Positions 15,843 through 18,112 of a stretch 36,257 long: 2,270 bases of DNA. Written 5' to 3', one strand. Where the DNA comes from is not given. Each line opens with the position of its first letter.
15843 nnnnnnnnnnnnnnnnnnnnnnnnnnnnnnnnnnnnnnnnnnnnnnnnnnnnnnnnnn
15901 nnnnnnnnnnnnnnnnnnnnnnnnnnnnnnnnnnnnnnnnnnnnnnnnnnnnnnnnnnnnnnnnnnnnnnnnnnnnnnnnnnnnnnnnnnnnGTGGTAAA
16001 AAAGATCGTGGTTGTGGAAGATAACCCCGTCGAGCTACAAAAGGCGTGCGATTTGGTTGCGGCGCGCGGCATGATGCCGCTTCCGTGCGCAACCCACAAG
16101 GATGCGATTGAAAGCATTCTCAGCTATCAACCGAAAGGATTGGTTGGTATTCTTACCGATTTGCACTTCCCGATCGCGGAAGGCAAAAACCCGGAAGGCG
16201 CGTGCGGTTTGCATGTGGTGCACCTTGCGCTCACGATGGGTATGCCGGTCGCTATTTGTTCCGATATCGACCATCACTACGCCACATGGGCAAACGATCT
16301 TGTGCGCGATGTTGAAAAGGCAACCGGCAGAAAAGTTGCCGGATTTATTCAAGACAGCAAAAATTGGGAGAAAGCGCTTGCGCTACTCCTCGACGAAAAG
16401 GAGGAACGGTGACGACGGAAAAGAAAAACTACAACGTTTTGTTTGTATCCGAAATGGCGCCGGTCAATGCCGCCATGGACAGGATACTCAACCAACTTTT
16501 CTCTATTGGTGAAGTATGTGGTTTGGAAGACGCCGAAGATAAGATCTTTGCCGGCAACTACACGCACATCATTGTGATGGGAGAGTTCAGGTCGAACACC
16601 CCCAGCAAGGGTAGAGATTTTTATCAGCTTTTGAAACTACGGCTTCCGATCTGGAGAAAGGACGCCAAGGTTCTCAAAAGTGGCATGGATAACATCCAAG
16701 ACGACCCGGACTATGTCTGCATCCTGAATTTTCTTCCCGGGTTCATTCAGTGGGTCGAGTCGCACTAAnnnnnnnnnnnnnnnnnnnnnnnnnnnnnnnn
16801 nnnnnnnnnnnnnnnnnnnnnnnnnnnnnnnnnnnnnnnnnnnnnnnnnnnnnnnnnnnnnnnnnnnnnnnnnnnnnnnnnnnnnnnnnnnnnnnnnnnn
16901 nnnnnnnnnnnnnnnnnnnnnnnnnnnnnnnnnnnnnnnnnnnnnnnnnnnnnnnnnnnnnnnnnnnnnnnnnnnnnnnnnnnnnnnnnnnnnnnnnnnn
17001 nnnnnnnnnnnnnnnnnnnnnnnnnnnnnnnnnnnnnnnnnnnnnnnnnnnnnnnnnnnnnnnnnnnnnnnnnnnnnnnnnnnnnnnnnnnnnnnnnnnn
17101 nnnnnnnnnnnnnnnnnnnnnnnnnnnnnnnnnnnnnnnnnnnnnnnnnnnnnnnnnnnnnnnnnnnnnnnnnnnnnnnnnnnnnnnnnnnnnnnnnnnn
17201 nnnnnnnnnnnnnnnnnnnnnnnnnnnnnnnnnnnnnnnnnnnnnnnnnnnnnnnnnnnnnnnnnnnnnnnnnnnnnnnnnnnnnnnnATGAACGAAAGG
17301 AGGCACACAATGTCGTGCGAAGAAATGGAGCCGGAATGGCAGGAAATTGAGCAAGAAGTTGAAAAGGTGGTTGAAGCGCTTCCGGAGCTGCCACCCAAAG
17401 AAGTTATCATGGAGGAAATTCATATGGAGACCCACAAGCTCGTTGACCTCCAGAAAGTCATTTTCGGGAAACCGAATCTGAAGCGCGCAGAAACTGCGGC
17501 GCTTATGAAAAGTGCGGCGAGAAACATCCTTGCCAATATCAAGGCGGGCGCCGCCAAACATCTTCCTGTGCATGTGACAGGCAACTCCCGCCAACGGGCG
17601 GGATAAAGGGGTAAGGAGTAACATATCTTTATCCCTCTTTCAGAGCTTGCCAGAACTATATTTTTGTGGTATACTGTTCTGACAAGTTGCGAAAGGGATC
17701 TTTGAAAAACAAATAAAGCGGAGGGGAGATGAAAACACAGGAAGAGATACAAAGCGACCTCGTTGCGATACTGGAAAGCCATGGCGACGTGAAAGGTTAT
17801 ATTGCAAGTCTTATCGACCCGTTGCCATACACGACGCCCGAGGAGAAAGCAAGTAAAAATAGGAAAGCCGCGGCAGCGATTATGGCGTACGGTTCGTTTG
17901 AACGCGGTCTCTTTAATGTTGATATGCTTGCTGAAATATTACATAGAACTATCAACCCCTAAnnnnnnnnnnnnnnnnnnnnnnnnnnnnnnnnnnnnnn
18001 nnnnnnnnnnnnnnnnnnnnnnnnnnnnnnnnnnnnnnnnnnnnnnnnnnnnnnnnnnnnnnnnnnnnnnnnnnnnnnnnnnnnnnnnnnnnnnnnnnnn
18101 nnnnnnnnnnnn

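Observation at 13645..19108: Uncharacterised gene string: consensus promoter, perfect SDs, Cys/His mini-proteins and a receiver pair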

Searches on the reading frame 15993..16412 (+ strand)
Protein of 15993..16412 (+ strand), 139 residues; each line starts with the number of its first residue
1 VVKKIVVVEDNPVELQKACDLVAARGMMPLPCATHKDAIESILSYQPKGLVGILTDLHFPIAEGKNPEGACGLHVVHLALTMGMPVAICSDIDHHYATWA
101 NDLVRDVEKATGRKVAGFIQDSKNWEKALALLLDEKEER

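Call 7: search_protein_families(library=pfam, max_evalue=0.1, proteins=[window:15993-16412:+])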
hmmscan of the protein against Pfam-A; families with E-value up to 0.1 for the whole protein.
window:15993-16412:+ (139 aa): 1 family
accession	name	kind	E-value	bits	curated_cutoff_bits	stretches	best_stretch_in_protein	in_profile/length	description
PF03099.24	BPL_LplA_LipB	-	0.076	13.4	21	1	96-126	96-121/133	Biotin/lipoate A/B protein ligase family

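Call 8: search_protein_families(library=phrogs, max_evalue=0.1, proteins=[window:15993-16412:+])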
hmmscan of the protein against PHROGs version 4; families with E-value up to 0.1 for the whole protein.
window:15993-16412:+ (139 aa): 0 families

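Call 9: search_protein_families(library=ncbifam, max_evalue=0.1, proteins=[window:15993-16412:+])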
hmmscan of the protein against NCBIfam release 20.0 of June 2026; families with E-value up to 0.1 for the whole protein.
window:15993-16412:+ (139 aa): 0 families

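Call 10: search_protein_families(library=padloc, max_evalue=0.1, proteins=[window:15993-16412:+])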
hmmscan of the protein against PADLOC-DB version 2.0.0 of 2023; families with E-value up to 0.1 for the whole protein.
window:15993-16412:+ (139 aa): 1 family
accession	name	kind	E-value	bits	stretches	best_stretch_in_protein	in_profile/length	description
PDLC00405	SduA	-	0.036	11.6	1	3-81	7-83/323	DUF4263 domain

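Call 42: find_homologous_proteins(query=window:15993-16412:+)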
Query window:15993-16412:+ (139 aa): 37 proteins with E <= 0.001 among 241 candidates.
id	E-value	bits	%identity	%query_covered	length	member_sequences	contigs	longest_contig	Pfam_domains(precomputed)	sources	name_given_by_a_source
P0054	1.3e-83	296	99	95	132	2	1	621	-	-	-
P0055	2.4e-59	217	70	97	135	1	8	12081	-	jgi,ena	-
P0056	2.5e-59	217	70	97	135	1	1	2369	-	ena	-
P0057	3.4e-59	217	70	97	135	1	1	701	-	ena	-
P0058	3.8e-59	217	70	99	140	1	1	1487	-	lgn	-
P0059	6.4e-59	216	70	97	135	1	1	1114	-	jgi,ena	-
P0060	7.0e-59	216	69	99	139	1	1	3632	-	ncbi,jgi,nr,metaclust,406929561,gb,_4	ncbi:MAG: hypothetical protein ACD_50C00184G0003 [uncultured bacterium]|nr:MAG: hypothetical protein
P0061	1.2e-58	215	69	99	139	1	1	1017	-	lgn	-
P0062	1.7e-58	214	70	97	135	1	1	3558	-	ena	-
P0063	1.8e-58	214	68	99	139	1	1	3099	-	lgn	-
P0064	1.9e-58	214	69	99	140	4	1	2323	-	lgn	-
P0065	8.4e-58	212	68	99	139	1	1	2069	-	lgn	-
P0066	9.6e-58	212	67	99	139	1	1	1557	-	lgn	-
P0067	1.7e-57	211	67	99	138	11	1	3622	-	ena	-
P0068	2.1e-57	211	67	97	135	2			-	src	-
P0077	1.5e-55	205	66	99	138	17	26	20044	-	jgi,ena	-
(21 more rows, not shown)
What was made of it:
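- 15993..16412 (+): C: divergent stand-alone receiver domain. 37 clusters (call 42).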

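Call 46: find_encoding_contigs(protein=P0077, flank=10000, max_places=4)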
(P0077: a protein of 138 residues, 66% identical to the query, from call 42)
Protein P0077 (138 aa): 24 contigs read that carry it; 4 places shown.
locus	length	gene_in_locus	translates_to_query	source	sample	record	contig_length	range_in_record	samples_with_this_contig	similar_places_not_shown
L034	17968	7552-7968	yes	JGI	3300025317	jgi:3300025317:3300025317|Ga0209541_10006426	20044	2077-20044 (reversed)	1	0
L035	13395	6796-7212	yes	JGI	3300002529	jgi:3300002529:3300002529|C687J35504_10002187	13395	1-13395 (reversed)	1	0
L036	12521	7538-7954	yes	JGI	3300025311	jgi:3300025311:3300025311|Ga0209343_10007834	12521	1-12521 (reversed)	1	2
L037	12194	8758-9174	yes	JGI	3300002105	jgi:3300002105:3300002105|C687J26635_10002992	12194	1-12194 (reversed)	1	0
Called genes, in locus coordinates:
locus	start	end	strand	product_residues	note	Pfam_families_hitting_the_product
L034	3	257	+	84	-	?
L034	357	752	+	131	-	-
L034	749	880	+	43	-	-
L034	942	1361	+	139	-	-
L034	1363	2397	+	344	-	-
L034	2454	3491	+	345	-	PF01928:CYTH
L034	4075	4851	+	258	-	PF01978:TrmB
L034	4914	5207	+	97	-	PF01541:GIY-YIG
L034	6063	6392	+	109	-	-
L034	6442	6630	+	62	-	-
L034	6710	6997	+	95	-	-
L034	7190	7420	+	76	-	-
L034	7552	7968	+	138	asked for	-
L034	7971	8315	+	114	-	-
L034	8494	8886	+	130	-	PF00072:Response_reg (weak)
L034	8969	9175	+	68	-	-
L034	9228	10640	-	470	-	-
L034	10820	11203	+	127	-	-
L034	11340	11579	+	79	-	-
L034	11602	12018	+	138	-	-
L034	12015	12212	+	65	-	-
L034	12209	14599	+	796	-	PF13491:FtsK_4TM, PF12846:AAA_10 (faint), PF17854:FtsK_alpha, PF01580:FtsK_SpoIIIE, PF09397:FtsK_gamma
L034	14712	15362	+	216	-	PF13413:HTH_25, PF09136:Glucodextran_B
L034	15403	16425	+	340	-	PF00154:RecA_N, PF08423:Rad51, PF06745:ATPase (faint), PF13481:AAA_25 (faint), PF27531:MT3502_N (weak), PF01637:ATPase_2 (weak), PF21096:RecA_C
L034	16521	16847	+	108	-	-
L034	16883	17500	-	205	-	PF01862:PvlArgDC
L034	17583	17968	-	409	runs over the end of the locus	PF00270:DEAD, PF04851:ResIII, PF00271:Helicase_C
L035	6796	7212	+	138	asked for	-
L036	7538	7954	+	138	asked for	-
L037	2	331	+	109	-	?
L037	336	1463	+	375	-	-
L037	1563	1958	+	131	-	-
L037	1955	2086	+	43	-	-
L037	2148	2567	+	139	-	-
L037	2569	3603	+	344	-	-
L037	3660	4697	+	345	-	PF01928:CYTH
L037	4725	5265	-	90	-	-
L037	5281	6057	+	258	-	PF01978:TrmB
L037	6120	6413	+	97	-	PF01541:GIY-YIG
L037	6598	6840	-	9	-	-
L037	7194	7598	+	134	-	-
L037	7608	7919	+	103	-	-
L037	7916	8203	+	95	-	-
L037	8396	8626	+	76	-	-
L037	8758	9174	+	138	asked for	-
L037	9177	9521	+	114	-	-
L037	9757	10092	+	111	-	-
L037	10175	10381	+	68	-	-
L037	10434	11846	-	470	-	-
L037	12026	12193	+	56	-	?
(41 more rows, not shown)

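Call 57: find_encoding_contigs(protein=P0055, flank=6000, max_places=8)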
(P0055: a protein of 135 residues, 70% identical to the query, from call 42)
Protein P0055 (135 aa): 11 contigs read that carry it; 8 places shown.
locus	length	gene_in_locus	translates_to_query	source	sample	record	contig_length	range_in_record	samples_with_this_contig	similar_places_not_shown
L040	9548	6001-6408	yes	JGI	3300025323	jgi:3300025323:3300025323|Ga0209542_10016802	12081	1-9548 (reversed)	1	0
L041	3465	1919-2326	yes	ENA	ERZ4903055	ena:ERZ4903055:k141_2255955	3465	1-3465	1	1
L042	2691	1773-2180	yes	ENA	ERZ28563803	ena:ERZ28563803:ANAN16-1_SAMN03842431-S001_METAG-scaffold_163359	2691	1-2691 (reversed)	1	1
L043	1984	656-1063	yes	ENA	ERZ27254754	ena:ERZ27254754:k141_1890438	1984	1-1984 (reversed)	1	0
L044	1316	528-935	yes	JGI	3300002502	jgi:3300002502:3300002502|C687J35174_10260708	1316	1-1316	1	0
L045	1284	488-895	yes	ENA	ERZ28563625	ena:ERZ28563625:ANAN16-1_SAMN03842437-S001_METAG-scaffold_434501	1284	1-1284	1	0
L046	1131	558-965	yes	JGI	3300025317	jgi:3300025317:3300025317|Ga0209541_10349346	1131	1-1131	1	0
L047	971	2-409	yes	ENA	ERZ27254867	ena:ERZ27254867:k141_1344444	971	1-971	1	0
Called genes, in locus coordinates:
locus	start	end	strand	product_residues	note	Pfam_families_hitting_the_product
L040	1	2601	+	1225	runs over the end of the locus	PF04997:RNA_pol_Rpb1_1, PF00623:RNA_pol_Rpb1_2, PF04983:RNA_pol_Rpb1_3, PF05000:RNA_pol_Rpb1_4, PF04998:RNA_pol_Rpb1_5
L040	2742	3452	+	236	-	PF02545:Maf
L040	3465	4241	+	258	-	PF01978:TrmB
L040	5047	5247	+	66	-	-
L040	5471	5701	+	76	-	-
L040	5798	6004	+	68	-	-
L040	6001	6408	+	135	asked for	-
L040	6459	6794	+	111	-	-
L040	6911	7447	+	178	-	PF00072:Response_reg (weak)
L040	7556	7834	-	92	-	-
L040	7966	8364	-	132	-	-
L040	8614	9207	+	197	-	-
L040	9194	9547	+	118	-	?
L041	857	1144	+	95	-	-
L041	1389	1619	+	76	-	-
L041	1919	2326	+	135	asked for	-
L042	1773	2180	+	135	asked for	-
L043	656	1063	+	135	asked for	-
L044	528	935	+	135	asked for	-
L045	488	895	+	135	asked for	-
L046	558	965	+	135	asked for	-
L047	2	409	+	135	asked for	?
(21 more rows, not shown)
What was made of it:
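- Gene content between the promoter and C differs among close relatives: 109/95/76 aa in L034, 134/103/95/76 aa in L037, 66/76/68 aa in L040 (calls 46, 57). Cassette content varies between relatives (calls 46, 57).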

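Call 62: search_solved_structures(query=A5, max_evalue=1, show_alignments=2)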
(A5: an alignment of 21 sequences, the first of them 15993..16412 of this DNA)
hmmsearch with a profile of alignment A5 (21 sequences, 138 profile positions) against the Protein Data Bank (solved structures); distinct sequences matched with E-value up to 1: 68 (the best 60 are shown).
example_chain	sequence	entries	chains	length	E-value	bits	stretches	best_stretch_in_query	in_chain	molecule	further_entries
9xzo_A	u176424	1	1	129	0.0025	20.8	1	3-63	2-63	De novo protein M1X0B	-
3jte_A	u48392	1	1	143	0.0033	20.4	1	4-62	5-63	Response regulator receiver protein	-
2l69_A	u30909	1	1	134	0.0062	19.5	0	1-49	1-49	Rossmann 2x3 fold protein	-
1nxo_A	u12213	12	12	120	0.0072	19.3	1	1-75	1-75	DNA-binding response regulator | Response regulator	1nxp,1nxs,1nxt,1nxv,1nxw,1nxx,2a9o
9h6e_D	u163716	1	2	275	0.013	18.5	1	4-101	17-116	Two-component response regulator ARR1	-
1zit_A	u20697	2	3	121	0.018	18.1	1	1-61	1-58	transcriptional regulator (NtrC family)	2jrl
1zes_A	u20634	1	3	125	0.019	18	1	1-43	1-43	Phosphate regulon transcriptional regulatory protein phoB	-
1b00_A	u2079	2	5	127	0.019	17.9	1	1-43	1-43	PHOSPHATE REGULON TRANSCRIPTIONAL REGULATORY PROTEIN PHOB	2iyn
7cci_A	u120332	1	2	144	0.019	17.9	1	3-88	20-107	AdeR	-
6eb7_A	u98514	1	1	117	0.02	17.9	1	3-75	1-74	DNA-binding response regulator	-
2jba_B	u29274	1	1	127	0.02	17.9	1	1-43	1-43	PHOSPHATE REGULON TRANSCRIPTIONAL REGULATORY PROTEIN PHOB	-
2jba_A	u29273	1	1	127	0.021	17.8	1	1-43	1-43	PHOSPHATE REGULON TRANSCRIPTIONAL REGULATORY PROTEIN PHOB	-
6swl_A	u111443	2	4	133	0.022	17.7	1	2-62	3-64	Two-component response regulator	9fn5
5x5j_A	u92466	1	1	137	0.022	17.7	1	3-87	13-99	AdeR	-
1tmy_A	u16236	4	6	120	0.024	17.6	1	1-84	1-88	CHEY PROTEIN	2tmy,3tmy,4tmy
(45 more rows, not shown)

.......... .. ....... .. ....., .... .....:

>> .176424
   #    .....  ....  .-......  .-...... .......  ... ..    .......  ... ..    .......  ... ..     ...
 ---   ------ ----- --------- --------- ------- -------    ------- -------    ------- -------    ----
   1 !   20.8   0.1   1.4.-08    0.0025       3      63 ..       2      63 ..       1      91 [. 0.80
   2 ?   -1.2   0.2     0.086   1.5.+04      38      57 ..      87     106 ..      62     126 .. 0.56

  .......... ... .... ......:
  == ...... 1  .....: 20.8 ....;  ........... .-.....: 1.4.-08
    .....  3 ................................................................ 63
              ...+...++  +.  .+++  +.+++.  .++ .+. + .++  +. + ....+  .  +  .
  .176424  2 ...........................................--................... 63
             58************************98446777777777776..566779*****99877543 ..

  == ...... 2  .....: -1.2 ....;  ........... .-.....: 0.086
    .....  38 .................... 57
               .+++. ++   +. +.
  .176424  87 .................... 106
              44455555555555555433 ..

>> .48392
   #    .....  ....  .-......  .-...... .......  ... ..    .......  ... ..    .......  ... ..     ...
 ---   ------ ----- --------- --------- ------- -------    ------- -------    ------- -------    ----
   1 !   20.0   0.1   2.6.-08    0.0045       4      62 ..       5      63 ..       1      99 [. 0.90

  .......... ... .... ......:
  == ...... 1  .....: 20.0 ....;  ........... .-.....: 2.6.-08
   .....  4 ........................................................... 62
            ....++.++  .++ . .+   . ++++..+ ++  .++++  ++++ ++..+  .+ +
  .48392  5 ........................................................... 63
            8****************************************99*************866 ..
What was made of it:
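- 15993..16412 (+): PDB profile hits are almost all response-regulator receivers, best receiver E 0.0033 (call 62).
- On Response-regulator receiver domain (protein C): They align with the DD pocket and the phospho-Asp of PDB receivers (call 62). The best PDB receiver hit with the family profile is E = 0.0033 (call 62).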

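Call 113: search_protein_families(library=pfam, max_evalue=0.01, proteins=[L034:8494-8886:+, L040:6911-7447:+, L034:11602-12018:+])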
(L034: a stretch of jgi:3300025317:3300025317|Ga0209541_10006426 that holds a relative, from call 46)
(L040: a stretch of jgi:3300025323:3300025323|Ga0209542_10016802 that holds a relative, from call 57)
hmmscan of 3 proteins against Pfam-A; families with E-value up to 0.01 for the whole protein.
L034:8494-8886:+ (130 aa): 1 family
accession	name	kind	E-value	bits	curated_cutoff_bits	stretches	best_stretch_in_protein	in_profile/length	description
PF00072.30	Response_reg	-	3.7e-06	27.5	30.2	1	9-96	1-79/111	Response regulator receiver domain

L040:6911-7447:+ (178 aa): 1 family
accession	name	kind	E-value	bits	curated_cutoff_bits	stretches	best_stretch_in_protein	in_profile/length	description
PF00072.30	Response_reg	-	4.8e-06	27.2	30.2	1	59-148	1-81/111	Response regulator receiver domain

L034:11602-12018:+ (138 aa): 0 families
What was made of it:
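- Receiver-type genes recur beside these families (calls 46, 57, 113).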

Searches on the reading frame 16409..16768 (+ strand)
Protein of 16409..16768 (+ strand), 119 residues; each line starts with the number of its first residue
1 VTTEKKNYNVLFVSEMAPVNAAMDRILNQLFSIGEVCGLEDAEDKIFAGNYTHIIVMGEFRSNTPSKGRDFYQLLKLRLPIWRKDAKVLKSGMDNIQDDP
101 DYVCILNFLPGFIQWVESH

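Call 7: search_protein_families(library=pfam, max_evalue=0.1, proteins=[window:16409-16768:+])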
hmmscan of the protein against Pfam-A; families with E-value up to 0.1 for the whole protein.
window:16409-16768:+ (119 aa): 0 families

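Call 8: search_protein_families(library=phrogs, max_evalue=0.1, proteins=[window:16409-16768:+])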
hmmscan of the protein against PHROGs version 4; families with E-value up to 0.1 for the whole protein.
window:16409-16768:+ (119 aa): 1 family
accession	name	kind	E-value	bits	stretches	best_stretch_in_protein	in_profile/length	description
phrog_34684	-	unknown function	0.036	15.3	1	5-46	56-96/129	-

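Call 9: search_protein_families(library=ncbifam, max_evalue=0.1, proteins=[window:16409-16768:+])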
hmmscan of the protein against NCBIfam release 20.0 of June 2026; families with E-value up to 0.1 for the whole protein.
window:16409-16768:+ (119 aa): 0 families

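Call 10: search_protein_families(library=padloc, max_evalue=0.1, proteins=[window:16409-16768:+])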
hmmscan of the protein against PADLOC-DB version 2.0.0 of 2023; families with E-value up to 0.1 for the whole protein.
window:16409-16768:+ (119 aa): 0 families

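Call 65: search_solved_structures(query=A6, max_evalue=10, show_alignments=1)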
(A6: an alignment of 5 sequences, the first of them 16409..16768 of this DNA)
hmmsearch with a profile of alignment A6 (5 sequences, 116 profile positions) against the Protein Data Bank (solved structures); distinct sequences matched with E-value up to 10: 8.
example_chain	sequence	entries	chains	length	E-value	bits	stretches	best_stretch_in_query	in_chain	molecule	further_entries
3a0r_B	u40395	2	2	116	0.11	15.9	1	7-58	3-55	Response regulator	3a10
3a0u_A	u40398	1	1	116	0.18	15.1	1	7-58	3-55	Response regulator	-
6t85_A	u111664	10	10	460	0.81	13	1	9-65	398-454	Urocanate reductase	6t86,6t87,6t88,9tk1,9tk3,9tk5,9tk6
1nvj_A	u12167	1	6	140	0.92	12.9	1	50-84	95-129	Molybdopterin converting factor subunit 2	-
4ffb_C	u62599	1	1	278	0.94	12.8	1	68-103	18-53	Protein STU2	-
3bii_E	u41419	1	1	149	1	12.7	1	50-84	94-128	Molybdopterin-converting factor subunit 2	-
1fm0_E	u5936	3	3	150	1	12.7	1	50-84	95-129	MOLYBDOPTERIN CONVERTING FACTOR, SUBUNIT 2 | Molybdopterin converting factor subunit 2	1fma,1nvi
6zj3_Lq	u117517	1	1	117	1.1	12.6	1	54-86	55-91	Ribosomal protein eL29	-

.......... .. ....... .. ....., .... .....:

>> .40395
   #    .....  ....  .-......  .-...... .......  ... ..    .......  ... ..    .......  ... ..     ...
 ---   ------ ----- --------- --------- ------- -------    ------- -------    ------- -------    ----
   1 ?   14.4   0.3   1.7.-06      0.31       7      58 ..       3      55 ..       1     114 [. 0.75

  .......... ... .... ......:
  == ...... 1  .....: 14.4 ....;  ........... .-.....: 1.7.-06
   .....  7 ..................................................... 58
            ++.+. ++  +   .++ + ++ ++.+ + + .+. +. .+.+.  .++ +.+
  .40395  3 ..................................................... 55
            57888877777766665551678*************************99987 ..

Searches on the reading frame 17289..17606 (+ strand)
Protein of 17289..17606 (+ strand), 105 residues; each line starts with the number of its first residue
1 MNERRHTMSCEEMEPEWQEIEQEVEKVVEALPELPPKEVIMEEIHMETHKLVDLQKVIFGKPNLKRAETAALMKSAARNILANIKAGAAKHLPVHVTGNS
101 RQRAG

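Call 7: search_protein_families(library=pfam, max_evalue=0.1, proteins=[window:17289-17606:+])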
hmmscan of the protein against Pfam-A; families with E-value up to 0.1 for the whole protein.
window:17289-17606:+ (105 aa): 0 families

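Call 8: search_protein_families(library=phrogs, max_evalue=0.1, proteins=[window:17289-17606:+])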
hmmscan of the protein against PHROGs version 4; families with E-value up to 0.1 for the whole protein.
window:17289-17606:+ (105 aa): 1 family
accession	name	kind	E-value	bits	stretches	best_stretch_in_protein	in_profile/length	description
phrog_13862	-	DNA, RNA and nucleotide metabolism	0.077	14.1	0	41-88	57-104/112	endonuclease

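Call 9: search_protein_families(library=ncbifam, max_evalue=0.1, proteins=[window:17289-17606:+])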
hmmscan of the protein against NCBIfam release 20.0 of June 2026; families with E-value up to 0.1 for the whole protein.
window:17289-17606:+ (105 aa): 0 families

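Call 10: search_protein_families(library=padloc, max_evalue=0.1, proteins=[window:17289-17606:+])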
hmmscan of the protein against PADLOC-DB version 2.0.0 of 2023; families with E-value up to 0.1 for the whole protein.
window:17289-17606:+ (105 aa): 2 families
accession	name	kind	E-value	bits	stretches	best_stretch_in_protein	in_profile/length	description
PDLC03050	REase_I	-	0.0057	14.4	1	9-81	73-143/219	Type I restriction enzyme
PDLC00013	DruE1|DruE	-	0.032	10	1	17-71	447-501/1776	SNF2 family N-terminal domain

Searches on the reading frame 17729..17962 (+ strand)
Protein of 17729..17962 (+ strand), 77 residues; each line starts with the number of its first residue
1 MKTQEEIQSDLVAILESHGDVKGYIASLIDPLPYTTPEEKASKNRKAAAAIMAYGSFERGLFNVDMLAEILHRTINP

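Call 7: search_protein_families(library=pfam, max_evalue=0.1, proteins=[window:17729-17962:+])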
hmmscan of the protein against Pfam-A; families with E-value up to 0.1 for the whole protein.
window:17729-17962:+ (77 aa): 0 families

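Call 8: search_protein_families(library=phrogs, max_evalue=0.1, proteins=[window:17729-17962:+])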
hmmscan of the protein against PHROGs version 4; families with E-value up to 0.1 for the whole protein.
window:17729-17962:+ (77 aa): 0 families

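Call 9: search_protein_families(library=ncbifam, max_evalue=0.1, proteins=[window:17729-17962:+])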
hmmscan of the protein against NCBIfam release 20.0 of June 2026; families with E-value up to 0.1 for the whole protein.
window:17729-17962:+ (77 aa): 0 families

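Call 10: search_protein_families(library=padloc, max_evalue=0.1, proteins=[window:17729-17962:+])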
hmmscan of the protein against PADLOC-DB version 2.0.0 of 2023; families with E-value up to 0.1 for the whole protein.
window:17729-17962:+ (77 aa): 1 family
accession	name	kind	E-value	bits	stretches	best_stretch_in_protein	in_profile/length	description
PDLC00423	ThsB1|ThsB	-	0.0074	14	1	7-45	49-87/190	TIR-like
